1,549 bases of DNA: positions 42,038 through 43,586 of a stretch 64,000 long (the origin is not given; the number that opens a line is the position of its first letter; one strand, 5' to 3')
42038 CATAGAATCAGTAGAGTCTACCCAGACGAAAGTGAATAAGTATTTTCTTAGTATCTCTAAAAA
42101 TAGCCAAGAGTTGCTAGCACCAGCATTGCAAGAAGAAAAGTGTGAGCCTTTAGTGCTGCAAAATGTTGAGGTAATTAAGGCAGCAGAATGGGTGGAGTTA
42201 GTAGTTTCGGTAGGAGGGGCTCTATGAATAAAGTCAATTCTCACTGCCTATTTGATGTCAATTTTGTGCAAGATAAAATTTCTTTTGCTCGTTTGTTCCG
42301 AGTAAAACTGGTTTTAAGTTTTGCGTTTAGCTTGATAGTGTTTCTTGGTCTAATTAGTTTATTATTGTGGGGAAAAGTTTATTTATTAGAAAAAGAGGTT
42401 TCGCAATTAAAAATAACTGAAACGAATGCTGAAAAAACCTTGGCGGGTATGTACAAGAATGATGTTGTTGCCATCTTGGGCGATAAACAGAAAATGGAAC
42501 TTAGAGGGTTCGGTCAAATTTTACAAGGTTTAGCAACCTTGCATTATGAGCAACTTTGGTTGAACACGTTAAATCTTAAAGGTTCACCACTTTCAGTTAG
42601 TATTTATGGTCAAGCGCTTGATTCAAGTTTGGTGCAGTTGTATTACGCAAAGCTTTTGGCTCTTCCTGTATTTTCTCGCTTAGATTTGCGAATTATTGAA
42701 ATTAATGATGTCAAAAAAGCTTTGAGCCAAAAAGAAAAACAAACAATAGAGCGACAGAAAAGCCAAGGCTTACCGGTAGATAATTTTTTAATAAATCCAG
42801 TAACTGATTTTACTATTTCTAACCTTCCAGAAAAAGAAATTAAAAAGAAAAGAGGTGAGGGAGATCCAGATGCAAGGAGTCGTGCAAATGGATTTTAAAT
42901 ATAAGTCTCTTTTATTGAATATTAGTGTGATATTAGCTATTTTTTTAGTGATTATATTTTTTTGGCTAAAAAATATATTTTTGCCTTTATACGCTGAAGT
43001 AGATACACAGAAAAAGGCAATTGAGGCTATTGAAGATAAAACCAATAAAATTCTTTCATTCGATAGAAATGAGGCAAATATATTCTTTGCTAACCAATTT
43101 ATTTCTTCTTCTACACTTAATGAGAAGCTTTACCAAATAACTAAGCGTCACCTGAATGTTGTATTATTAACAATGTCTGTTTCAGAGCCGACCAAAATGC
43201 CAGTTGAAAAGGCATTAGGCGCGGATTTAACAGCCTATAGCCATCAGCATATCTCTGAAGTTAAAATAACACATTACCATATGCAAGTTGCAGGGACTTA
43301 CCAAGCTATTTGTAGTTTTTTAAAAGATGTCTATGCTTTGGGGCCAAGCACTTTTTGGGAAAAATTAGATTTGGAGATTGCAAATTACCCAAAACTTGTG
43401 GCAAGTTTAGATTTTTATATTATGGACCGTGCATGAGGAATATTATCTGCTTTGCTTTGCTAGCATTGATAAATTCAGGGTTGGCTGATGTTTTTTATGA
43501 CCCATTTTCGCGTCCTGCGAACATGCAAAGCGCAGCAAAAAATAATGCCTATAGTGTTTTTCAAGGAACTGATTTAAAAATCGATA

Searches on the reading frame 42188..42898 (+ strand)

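Call 61: search_protein_families(library=pfam, proteins=[window:42188-42898:+], max_evalue=0.01)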
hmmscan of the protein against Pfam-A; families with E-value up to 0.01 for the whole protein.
window:42188-42898:+ (236 aa): 1 family
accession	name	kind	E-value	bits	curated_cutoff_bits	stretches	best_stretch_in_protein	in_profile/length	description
PF05137.18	PilN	-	0.00029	21.3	22.8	1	111-178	2-64/78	Fimbrial assembly protein (PilN)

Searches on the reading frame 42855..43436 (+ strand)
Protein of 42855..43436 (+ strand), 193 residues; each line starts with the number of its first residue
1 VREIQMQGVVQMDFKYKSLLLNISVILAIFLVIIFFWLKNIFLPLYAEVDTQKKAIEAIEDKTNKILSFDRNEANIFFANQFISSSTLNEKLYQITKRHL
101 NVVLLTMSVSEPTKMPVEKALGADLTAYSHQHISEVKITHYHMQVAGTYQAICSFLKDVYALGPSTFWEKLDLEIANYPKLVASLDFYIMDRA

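Call 61: search_protein_families(library=pfam, proteins=[window:42855-43436:+], max_evalue=0.01)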
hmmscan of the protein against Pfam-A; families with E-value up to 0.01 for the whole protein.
window:42855-43436:+ (193 aa): 1 family
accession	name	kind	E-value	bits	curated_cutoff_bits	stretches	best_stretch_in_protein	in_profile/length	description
PF04647.20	AgrB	-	0.0089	15.8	23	0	18-67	94-144/185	Accessory gene regulator B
